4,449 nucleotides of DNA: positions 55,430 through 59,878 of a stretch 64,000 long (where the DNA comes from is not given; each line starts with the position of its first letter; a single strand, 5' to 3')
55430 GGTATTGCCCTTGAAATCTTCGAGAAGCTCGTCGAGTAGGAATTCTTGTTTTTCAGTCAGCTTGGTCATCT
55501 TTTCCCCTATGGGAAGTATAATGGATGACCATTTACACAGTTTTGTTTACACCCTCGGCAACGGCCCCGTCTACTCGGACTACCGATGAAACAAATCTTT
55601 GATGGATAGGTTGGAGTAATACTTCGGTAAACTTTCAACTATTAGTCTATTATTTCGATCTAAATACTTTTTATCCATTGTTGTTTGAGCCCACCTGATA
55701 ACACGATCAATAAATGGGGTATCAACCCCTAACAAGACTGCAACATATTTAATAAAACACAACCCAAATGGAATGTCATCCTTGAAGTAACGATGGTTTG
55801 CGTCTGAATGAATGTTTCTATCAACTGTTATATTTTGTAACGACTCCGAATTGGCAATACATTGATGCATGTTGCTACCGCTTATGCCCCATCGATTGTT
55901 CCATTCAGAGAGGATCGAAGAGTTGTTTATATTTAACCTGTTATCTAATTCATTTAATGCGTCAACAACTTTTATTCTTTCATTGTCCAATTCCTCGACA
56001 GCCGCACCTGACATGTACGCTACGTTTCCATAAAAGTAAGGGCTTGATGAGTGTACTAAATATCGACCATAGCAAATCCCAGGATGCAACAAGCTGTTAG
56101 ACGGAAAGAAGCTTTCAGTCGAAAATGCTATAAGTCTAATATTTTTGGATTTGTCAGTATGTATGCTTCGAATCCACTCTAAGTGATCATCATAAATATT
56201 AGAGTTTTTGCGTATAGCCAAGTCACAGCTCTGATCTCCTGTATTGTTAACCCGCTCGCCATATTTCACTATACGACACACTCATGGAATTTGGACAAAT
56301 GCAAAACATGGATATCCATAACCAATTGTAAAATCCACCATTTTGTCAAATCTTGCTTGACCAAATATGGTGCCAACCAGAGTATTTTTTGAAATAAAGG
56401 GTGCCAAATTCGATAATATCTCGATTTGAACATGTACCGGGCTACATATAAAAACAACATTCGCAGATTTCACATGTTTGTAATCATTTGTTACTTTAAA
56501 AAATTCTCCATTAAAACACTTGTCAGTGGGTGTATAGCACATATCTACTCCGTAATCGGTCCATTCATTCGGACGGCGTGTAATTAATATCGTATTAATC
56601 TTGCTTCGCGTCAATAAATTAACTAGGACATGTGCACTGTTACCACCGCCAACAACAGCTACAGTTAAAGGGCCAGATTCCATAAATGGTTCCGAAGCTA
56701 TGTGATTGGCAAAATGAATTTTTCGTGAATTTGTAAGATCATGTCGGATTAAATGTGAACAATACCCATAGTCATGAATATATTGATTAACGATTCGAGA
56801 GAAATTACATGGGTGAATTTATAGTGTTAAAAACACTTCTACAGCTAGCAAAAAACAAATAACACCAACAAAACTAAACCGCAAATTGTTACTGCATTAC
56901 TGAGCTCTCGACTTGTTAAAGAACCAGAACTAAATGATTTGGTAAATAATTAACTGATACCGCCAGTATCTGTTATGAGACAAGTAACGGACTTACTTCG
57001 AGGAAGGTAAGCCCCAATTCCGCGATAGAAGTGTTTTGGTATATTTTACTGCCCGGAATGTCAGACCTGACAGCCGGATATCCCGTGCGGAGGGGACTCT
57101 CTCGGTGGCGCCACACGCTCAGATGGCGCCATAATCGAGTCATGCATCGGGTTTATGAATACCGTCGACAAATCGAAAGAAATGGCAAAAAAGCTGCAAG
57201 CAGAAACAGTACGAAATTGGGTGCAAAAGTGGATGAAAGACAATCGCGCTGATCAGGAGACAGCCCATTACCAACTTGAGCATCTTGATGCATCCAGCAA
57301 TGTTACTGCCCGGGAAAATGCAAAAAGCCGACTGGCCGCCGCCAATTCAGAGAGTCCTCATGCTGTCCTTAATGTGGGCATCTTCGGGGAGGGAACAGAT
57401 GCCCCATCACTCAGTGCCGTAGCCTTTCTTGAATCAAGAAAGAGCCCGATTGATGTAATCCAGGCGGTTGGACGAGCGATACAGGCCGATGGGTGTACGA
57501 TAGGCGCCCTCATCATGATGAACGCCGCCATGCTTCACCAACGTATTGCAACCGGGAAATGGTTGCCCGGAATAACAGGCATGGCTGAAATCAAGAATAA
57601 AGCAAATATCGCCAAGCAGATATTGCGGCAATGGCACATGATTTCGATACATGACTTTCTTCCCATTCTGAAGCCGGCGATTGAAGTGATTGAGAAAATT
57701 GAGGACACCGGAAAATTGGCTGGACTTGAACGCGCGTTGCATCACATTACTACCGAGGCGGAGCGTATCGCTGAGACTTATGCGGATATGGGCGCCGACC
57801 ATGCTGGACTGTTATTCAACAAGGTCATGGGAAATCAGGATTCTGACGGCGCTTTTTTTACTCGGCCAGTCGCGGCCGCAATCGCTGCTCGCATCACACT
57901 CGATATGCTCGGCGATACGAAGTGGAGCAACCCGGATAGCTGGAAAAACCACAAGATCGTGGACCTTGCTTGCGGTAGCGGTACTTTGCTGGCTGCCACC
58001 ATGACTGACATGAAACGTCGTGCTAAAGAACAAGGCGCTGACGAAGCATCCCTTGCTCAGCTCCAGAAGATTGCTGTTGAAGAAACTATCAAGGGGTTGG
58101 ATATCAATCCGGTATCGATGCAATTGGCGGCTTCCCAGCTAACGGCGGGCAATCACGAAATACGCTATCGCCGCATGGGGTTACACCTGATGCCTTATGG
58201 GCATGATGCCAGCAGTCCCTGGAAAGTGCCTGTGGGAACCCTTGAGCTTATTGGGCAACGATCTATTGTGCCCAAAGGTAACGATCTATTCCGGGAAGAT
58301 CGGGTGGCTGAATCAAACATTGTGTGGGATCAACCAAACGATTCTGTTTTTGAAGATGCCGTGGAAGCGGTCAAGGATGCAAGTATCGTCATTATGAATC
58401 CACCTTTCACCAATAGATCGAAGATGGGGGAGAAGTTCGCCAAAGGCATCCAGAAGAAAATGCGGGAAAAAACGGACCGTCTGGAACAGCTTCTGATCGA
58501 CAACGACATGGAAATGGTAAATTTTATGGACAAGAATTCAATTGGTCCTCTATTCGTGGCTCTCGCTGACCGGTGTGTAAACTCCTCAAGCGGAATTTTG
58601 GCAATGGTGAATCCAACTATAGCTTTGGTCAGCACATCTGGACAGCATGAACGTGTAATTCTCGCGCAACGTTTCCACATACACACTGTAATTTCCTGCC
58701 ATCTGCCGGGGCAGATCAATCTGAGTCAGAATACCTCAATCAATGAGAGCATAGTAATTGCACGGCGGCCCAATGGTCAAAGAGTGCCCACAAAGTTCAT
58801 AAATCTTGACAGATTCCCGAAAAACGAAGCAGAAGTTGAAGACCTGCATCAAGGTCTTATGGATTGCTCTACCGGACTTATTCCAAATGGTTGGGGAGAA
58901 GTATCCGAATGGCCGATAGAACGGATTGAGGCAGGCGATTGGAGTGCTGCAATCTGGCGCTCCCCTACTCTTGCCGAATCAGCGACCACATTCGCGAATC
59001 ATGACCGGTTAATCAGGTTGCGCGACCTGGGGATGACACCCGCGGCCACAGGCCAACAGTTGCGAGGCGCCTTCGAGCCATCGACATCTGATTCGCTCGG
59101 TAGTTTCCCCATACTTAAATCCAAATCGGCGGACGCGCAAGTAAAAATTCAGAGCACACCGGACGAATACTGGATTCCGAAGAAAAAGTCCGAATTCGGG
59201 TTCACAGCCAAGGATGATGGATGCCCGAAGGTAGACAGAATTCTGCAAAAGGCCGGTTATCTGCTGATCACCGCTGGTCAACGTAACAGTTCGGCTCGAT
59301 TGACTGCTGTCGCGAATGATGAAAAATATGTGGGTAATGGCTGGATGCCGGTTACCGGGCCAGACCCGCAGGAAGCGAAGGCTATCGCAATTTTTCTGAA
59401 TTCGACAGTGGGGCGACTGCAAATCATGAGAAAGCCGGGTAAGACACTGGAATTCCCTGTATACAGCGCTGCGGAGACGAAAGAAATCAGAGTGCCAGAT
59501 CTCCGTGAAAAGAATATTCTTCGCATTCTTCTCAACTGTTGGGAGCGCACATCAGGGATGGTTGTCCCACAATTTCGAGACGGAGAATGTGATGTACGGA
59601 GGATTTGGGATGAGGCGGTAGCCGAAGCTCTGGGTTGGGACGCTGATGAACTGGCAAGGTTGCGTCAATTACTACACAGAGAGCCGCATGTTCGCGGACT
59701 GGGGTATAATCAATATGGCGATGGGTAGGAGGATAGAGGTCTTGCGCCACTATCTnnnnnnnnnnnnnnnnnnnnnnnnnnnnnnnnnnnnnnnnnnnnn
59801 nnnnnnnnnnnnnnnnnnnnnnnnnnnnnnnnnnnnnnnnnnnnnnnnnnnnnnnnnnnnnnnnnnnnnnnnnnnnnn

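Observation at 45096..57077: A 35-bp repeat of the mutM 3' end brackets an ~11.9-kb AT-rich, IS-riddled island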

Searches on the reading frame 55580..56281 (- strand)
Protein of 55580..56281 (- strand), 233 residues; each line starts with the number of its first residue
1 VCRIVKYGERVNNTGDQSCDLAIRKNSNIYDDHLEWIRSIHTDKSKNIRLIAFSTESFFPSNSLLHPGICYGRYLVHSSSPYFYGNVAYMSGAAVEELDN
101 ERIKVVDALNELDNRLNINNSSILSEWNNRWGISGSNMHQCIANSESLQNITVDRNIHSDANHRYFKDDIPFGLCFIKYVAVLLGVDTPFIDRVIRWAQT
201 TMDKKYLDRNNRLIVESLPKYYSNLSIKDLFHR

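Call 7: search_protein_families(library=pfam, proteins=[window:55580-56281:-], max_evalue=0.01)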
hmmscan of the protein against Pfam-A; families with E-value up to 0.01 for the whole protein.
window:55580-56281:- (233 aa): 1 family
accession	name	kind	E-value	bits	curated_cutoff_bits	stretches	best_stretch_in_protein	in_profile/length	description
PF02317.23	Octopine_DH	-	2.3e-23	83.3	30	1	57-201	9-149/150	NAD/NADP octopine/nopaline dehydrogenase, alpha-helical domain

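Call 19: search_protein_families(library=ncbifam, proteins=[window:55580-56281:-], max_evalue=0.001)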
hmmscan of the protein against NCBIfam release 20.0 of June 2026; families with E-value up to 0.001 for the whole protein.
window:55580-56281:- (233 aa): 0 families

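Call 85: search_dna_similar(query=window:55580-56281:-, collection=plasmids, mode=protein, max_rows=8)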
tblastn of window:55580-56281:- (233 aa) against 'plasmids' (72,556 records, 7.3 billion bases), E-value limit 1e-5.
Records with a match: 3; places in all: 3; records where one place covers at least 80% of the query: 1.
Best place of each record, by identity: <60% 3.
By first word of the organism name: Bacillus 1; Burkholderia 1; Paraburkholderia 1.
By predicted mobility (MOB-suite, as given by PLSDB): non-mobilizable 3.
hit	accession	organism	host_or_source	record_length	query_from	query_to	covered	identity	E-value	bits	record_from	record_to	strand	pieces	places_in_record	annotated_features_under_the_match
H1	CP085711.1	Bacillus sp. F19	single cell,soil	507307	19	206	81%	28.8%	5e-6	54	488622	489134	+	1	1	NAD/NADP octopine/nopaline dehydrogenase family protein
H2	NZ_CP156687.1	Burkholderia stagnalis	Bacterial cells,soils collected in ...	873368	152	230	34%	34.9%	1e-6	56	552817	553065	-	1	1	NAD/NADP-dependent octopine/nopaline dehydrogenase family protein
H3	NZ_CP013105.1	Paraburkholderia caribensis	-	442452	153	218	28%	37.9%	8e-7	57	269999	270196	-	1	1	NAD/NADP-dependent octopine/nopaline dehydrogenase family protein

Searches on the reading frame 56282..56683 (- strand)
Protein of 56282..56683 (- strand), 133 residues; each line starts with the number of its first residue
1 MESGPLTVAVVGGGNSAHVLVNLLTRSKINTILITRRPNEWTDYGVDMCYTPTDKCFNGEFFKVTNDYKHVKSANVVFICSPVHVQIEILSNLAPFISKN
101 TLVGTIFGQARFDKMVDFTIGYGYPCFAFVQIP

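Call 7: search_protein_families(library=pfam, proteins=[window:56282-56683:-], max_evalue=0.01)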
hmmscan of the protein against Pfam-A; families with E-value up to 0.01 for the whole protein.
window:56282-56683:- (133 aa): 3 families
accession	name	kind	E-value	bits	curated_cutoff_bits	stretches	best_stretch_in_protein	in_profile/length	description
PF02153.23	PDH_N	-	1e-05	25.5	26.5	1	61-103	33-75/154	Prephenate dehydrogenase, nucleotide-binding domain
PF03807.23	F420_oxidored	-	0.00017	22.5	21.6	1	7-99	1-84/94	NADP oxidoreductase coenzyme F420-dependent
PF02558.23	ApbA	-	0.0018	18.4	22.2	1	8-105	1-98/150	Ketopantoate reductase PanE/ApbA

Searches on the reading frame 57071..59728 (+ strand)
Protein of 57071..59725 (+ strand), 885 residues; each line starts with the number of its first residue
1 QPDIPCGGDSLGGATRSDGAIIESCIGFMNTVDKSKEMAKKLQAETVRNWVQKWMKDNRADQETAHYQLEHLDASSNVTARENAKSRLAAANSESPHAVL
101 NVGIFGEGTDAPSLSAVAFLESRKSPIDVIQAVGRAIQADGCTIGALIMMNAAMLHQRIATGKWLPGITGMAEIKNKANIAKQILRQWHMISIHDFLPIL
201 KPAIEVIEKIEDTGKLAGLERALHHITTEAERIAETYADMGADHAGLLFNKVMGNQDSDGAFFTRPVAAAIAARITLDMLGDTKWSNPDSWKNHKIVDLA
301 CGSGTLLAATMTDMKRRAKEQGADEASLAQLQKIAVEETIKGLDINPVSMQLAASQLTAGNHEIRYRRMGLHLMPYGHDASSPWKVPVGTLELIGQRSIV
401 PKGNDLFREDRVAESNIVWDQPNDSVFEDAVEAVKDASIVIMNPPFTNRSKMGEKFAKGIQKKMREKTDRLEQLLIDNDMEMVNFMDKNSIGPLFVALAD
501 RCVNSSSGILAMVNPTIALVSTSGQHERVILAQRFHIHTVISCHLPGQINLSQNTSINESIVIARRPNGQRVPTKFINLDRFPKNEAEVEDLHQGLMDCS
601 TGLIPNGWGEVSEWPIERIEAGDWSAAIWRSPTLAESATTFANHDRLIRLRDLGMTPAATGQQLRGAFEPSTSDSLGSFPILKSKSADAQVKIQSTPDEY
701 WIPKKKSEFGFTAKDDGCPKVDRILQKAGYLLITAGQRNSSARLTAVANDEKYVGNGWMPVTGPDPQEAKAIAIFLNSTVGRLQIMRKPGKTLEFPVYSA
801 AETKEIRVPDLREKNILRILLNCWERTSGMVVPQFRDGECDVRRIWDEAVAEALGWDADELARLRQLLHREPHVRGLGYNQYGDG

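Call 7: search_protein_families(library=pfam, proteins=[window:57155-59728:+], max_evalue=0.01)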
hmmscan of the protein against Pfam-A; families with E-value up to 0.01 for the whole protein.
window:57155-59728:+ (857 aa): 4 families
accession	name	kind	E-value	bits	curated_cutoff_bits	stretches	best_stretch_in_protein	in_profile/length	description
PF02384.22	N6_Mtase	-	1.3e-07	31.7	20.4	1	228-330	22-98/311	N-6 DNA Methylase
PF00271.37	Helicase_C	-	0.00013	22.6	23.5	1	35-109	38-107/110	Helicase conserved C-terminal domain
PF05175.20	MTS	-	0.00017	21.7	23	0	264-299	31-65/170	Methyltransferase small domain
PF07669.17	Eco57I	-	0.0088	16.6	25.3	0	399-514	69-164/171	Eco57I restriction-modification methylase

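Call 19: search_protein_families(library=ncbifam, proteins=[window:57155-59728:+], max_evalue=0.001)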
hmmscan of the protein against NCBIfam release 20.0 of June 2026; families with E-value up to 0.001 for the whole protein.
window:57155-59728:+ (857 aa): 3 families
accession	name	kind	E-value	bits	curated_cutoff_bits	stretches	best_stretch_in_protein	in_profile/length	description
TIGR02987.1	met_A_Alw26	exception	2.2e-06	26.7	353.5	1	231-442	3-145/523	Alw26I/Eco31I/Esp3I family type II restriction adenine-specific DNA-methyltransferase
NF033455.1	BREX_6_MTaseX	exception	0.00036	18.1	900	1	258-330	322-397/1319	BREX-6 system adenine-specific DNA-methyltransferase PglX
NF047738.1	antiphage_MADS2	equivalog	0.0008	17.8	720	0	212-349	289-426/654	methylation-associated defense system DNA methyltransferase MAD2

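Call 51: search_solved_structures(query=window:57071-59725:+, max_evalue=0.01, show_alignments=2)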
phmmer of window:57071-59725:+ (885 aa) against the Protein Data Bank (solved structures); distinct sequences matched with E-value up to 0.01: 2.
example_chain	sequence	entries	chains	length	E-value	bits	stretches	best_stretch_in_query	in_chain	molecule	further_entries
4xqk_A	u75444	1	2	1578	1.6e-12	49.8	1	17-149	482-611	LlaBIII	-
5ffj_A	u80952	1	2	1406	2.4e-12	49.2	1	17-149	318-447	Endonuclease and methylase LlaGI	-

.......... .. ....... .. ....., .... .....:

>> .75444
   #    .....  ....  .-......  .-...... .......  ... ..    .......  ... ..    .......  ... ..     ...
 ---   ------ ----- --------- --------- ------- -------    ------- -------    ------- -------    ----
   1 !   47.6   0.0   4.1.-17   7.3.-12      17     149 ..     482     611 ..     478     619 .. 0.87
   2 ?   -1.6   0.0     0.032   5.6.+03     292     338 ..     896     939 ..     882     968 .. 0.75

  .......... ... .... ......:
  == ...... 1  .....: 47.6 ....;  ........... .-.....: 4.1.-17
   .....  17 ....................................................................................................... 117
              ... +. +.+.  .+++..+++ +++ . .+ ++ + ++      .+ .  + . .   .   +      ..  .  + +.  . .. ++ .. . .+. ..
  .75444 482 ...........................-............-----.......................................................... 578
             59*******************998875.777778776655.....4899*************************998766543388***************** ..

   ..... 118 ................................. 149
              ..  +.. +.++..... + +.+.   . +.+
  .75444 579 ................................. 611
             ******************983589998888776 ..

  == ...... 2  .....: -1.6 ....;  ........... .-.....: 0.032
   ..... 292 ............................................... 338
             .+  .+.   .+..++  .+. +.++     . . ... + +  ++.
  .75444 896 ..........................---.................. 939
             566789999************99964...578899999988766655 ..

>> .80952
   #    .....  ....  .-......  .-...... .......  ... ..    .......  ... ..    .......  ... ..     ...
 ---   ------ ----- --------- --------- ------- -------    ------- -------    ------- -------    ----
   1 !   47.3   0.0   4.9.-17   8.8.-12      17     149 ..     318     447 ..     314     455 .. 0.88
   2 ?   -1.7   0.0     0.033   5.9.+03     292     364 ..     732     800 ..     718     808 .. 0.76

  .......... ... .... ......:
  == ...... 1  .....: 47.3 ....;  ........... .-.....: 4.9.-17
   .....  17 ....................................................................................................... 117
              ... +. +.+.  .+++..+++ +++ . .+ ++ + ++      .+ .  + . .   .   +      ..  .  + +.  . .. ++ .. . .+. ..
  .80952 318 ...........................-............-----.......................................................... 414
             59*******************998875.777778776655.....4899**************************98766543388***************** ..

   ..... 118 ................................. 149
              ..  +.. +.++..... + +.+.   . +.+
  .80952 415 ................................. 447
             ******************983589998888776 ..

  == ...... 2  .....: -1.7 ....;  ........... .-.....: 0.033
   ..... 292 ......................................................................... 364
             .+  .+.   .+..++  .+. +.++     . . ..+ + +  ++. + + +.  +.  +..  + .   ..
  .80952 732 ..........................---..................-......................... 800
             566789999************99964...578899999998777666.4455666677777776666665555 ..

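Call 62: find_homologous_proteins(query=window:57155-59728:+, max_evalue=1e-50)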
Query window:57155-59728:+ (857 aa): 756 proteins with E <= 1e-50 among 8000 candidates; the best 120 are listed.
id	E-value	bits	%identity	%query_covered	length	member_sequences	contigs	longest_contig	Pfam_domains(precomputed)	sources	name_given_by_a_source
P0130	0.0e+0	1954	100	100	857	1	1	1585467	PF02384.23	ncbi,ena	-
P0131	0.0e+0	1724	89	88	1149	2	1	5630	PF02384.23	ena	-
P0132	0.0e+0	1334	67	88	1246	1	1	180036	-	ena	-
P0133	0.0e+0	1252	63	87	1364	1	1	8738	-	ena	-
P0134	0.0e+0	1231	63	87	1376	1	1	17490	-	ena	-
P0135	0.0e+0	1226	62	88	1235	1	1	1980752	PF02384.23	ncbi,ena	-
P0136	0.0e+0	1221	61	88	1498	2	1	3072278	PF00270.36,PF04851.22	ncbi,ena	-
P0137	0.0e+0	1218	62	87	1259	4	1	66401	PF00271.38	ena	-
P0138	0.0e+0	1218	62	87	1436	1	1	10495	-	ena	-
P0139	0.0e+0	1218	62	88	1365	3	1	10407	-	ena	-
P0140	0.0e+0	1214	63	87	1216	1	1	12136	-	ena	-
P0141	0.0e+0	1212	61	87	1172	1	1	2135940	-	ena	-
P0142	0.0e+0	1208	61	87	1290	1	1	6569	-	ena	-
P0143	0.0e+0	1204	63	87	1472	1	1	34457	-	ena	-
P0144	0.0e+0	1204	61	87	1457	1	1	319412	-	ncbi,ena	-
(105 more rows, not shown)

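Call 63: find_encoding_contigs(protein=P0131, flank=10000, max_places=3)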
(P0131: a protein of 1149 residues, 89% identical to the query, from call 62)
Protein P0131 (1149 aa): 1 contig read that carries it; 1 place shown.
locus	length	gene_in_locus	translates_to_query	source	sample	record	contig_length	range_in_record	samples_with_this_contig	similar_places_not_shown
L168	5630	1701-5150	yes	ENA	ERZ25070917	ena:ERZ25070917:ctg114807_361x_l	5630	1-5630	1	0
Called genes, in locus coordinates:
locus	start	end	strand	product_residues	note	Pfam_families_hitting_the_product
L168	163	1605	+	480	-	PF13156:Mrr_cat_2, PF04851:ResIII, PF00270:DEAD (weak)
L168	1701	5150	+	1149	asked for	PF02384:N6_Mtase (faint)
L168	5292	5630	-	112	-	?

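Call 82: search_protein_families(library=padloc, proteins=[window:57155-59728:+, L168:163-1605:+], max_evalue=0.001)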
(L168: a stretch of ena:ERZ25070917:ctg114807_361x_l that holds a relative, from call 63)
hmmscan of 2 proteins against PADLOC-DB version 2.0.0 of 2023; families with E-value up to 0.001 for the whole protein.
window:57155-59728:+ (857 aa): 9 families
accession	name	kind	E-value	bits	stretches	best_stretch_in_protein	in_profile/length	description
PDLC03597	REase_MTase_IIG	-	1.5e-12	43.9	1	3-121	486-606/1646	Type IIG restriction enzyme-methyltransferase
PDLC03051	REase_MTase_I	-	2e-10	36.5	1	3-121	496-611/1591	Type I restriction enzyme-methyltransferase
PDLC03630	REase_MTase_IIG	-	6.1e-08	28.9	1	259-325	400-462/1100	Type IIG restriction enzyme-methyltransferase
PDLC03021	MTase_I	-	1.7e-06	25.2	0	265-329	185-245/491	Type I methyltransferase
PDLC03627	REase_MTase_IIG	-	9.3e-06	21.6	1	265-440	407-594/1136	Type IIG restriction enzyme-methyltransferase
PDLC03338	MTase_II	-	5.7e-05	20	1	231-331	129-215/604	Type II methyltransferase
PDLC02521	PglX|PglXI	-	6.9e-05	19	0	264-329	307-369/1174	PglX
PDLC02525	PglX|PglXI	-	0.00067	16.4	0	261-331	280-347/607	PglX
PDLC03600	REase_MTase_IIG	-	0.00095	15.2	0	266-330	302-363/1205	Type IIG restriction enzyme-methyltransferase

L168:163-1605:+ (480 aa): 5 families
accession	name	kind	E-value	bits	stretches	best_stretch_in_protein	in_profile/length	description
PDLC03597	REase_MTase_IIG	-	4.3e-63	211.5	1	25-464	21-431/1646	Type IIG restriction enzyme-methyltransferase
PDLC03051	REase_MTase_I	-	6.1e-33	111.1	1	47-459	56-435/1591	Type I restriction enzyme-methyltransferase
PDLC02707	PbeA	-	2.9e-07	27.4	1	197-291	253-345/672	PbeA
PDLC02704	PbeA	-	6.8e-05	19.5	0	145-259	202-323/682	PbeA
PDLC02706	PbeA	-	8.4e-05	19.3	0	214-260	287-335/722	PbeA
